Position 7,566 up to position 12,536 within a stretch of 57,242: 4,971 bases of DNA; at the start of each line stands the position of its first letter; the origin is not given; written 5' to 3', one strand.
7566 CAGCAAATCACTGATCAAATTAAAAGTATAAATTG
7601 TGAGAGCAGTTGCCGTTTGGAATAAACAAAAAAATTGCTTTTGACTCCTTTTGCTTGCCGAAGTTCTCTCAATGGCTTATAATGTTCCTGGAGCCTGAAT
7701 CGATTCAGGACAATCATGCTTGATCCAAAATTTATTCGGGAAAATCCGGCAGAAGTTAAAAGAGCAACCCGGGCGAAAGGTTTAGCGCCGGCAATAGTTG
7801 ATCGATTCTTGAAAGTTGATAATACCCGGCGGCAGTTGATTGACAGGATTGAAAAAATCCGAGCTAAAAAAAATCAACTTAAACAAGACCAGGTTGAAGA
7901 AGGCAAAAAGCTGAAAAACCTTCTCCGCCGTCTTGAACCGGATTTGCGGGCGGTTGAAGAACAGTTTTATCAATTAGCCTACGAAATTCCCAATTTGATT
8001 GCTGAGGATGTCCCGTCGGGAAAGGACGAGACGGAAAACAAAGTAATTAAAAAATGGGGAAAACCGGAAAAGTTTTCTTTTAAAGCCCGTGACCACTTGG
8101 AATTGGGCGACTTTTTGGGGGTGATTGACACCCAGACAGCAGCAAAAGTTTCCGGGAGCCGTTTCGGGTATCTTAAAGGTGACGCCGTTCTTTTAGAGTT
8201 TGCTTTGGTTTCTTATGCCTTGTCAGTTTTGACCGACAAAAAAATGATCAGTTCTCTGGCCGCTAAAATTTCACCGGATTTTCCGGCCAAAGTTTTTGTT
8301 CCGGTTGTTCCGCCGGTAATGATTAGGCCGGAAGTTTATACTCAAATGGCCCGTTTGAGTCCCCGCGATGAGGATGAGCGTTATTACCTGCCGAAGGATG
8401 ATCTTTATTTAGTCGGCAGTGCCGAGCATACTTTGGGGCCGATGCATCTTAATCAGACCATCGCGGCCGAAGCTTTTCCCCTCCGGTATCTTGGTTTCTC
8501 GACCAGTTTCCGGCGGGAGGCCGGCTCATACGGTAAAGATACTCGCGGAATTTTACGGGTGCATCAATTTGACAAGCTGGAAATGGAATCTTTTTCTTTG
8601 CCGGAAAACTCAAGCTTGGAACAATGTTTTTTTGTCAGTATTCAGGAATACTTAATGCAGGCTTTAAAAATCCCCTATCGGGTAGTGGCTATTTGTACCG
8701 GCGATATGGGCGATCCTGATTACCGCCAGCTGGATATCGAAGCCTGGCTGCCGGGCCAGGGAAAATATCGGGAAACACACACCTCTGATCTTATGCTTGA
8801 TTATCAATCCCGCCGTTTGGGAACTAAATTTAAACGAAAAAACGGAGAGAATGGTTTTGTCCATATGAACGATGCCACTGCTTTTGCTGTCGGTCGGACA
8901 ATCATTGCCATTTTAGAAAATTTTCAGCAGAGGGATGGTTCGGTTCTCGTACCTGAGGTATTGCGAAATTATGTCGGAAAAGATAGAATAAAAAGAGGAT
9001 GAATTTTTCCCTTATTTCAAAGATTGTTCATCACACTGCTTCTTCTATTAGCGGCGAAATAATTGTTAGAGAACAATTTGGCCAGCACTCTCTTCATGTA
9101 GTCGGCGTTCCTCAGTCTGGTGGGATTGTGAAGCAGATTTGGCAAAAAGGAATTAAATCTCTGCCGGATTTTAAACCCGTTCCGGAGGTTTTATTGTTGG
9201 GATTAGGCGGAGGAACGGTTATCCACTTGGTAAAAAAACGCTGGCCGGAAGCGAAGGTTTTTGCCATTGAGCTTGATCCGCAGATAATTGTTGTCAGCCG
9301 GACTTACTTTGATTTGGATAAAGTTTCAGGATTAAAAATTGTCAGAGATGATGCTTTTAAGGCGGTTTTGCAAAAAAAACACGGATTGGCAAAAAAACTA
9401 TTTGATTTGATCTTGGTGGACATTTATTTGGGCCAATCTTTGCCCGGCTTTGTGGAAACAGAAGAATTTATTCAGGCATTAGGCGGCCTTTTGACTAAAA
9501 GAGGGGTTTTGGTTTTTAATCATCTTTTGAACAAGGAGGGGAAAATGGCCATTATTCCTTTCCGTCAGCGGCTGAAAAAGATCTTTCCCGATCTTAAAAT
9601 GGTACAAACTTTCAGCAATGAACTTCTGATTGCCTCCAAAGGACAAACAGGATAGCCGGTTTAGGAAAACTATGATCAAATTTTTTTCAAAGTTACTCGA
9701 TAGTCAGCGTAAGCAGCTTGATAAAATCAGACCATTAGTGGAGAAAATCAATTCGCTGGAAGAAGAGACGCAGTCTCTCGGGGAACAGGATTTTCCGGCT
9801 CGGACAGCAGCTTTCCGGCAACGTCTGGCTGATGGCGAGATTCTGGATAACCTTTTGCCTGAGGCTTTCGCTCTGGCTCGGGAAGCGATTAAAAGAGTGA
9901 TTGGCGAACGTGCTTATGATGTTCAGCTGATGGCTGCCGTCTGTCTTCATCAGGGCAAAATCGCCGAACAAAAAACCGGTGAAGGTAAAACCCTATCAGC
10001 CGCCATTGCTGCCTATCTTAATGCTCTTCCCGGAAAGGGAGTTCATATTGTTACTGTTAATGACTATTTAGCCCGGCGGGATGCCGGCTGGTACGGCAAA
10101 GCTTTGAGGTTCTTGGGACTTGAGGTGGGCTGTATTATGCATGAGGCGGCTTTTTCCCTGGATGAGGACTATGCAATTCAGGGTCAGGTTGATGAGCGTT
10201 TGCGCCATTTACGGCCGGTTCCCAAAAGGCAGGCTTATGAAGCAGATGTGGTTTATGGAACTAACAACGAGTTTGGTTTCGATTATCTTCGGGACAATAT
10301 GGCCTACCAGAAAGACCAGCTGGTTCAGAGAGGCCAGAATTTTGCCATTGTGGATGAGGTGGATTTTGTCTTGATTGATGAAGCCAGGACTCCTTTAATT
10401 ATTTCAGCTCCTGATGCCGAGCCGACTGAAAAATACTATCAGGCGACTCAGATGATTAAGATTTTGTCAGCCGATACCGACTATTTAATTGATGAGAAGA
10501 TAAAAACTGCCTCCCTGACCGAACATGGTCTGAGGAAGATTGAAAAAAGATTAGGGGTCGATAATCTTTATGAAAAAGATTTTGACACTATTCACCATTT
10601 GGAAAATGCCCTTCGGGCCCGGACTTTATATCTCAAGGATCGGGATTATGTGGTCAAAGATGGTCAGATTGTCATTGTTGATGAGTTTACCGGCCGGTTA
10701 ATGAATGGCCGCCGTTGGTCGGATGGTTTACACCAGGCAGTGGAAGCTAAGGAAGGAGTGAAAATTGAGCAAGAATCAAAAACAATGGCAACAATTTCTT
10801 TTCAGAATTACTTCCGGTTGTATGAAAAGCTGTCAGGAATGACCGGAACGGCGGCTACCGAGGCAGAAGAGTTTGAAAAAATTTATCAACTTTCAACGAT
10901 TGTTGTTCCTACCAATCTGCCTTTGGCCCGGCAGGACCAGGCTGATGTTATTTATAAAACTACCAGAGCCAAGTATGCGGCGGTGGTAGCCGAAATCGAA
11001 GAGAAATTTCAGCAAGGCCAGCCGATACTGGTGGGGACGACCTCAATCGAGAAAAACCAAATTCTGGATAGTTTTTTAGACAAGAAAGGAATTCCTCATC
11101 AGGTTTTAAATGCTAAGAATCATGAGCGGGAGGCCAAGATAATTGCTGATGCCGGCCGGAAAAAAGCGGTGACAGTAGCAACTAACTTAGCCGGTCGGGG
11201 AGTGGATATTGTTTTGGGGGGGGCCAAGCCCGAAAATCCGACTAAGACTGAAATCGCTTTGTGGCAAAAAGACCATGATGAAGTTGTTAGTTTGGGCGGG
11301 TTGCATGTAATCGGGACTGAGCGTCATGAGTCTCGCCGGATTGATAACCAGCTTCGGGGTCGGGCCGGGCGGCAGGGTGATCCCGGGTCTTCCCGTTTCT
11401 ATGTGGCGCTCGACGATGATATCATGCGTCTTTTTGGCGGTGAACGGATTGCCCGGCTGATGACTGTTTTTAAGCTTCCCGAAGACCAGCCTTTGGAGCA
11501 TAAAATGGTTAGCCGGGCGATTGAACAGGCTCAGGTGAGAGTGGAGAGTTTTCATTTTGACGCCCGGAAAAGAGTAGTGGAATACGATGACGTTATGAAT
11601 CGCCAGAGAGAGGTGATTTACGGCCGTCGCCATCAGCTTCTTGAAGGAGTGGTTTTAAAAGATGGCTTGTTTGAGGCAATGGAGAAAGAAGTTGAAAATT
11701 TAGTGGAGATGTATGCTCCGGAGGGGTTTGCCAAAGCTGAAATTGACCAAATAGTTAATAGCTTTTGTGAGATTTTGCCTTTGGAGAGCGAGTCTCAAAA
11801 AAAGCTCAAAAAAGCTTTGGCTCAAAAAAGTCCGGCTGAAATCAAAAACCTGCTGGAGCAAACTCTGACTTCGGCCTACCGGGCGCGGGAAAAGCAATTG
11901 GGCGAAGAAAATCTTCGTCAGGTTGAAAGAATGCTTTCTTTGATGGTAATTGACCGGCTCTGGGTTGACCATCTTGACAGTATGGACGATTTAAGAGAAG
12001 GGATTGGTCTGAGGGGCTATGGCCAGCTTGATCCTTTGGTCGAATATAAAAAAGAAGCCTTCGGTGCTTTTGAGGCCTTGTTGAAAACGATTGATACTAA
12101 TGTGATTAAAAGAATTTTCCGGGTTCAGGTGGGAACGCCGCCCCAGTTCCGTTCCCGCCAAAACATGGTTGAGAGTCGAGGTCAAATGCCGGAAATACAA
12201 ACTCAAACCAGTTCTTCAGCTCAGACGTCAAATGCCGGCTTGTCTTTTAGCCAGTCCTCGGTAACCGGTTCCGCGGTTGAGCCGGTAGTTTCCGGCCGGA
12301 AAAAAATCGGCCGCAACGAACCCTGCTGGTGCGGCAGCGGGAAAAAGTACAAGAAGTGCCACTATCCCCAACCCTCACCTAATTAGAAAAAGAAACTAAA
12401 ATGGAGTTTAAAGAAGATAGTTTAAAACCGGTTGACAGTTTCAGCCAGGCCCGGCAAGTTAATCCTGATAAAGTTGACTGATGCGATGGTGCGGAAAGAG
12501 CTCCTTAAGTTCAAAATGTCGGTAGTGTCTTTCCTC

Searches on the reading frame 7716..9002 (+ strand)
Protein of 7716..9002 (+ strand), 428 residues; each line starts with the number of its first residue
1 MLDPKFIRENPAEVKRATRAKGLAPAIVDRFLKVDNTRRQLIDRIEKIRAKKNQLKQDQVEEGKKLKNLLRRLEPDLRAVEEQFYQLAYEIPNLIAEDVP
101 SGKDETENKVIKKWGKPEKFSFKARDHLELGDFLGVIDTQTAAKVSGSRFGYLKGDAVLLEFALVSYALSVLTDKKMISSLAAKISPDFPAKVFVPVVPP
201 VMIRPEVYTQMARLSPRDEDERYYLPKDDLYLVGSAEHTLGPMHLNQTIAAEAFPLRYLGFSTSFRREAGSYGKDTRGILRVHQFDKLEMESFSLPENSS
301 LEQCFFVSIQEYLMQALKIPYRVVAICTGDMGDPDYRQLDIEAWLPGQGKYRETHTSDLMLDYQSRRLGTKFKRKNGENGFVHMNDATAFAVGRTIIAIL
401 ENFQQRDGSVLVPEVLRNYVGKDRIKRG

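Call 8: search_protein_families(library=pfam, proteins=[window:7716-9002:+])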
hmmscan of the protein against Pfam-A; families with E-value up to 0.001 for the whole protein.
window:7716-9002:+ (428 aa): 2 families
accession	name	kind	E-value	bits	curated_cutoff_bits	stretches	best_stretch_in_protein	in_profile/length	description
PF00587.30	tRNA-synt_2b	-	5.1e-30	105.3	29.3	1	227-403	8-179/179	tRNA synthetase class II core domain (G, H, P, S and T)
PF02403.27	Seryl_tRNA_N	-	1.4e-18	67.6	28.2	1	1-94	1-107/108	Seryl-tRNA synthetase N-terminal domain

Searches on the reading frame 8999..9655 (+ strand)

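Call 83: search_protein_families(library=pfam, proteins=[window:8999-9655:+], max_evalue=0.00001)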
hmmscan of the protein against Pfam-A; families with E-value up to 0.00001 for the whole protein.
window:8999-9655:+ (218 aa): 1 family
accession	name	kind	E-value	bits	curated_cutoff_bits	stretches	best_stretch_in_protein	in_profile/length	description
PF01564.23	Spermine_synth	-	2.8e-06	27.4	22.9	1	63-203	21-160/186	Spermine/spermidine synthase domain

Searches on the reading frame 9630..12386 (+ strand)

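Call 83: search_protein_families(library=pfam, proteins=[window:9630-12386:+], max_evalue=0.00001)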
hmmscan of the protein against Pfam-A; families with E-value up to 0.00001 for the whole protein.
window:9630-12386:+ (918 aa): 5 families
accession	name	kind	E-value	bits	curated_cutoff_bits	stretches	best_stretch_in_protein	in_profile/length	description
PF07517.20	SecA_DEAD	-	6e-117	390.5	24.6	1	22-416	4-290/290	SecA DEAD-like domain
PF21090.3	P-loop_SecA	-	4.1e-81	271.9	27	1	431-619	1-205/205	SecA P-loop domain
PF07516.18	SecA_SW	-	1.9e-60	204.8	26.7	1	621-833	1-200/200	SecA Wing and Scaffold domain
PF01043.26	SecA_PP_bind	-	6.9e-40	136.5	23.5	1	266-372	3-110/110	SecA preprotein cross-linking domain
PF02810.21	SEC-C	-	2.1e-10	40.7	20.4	1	895-913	1-19/19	SEC-C motif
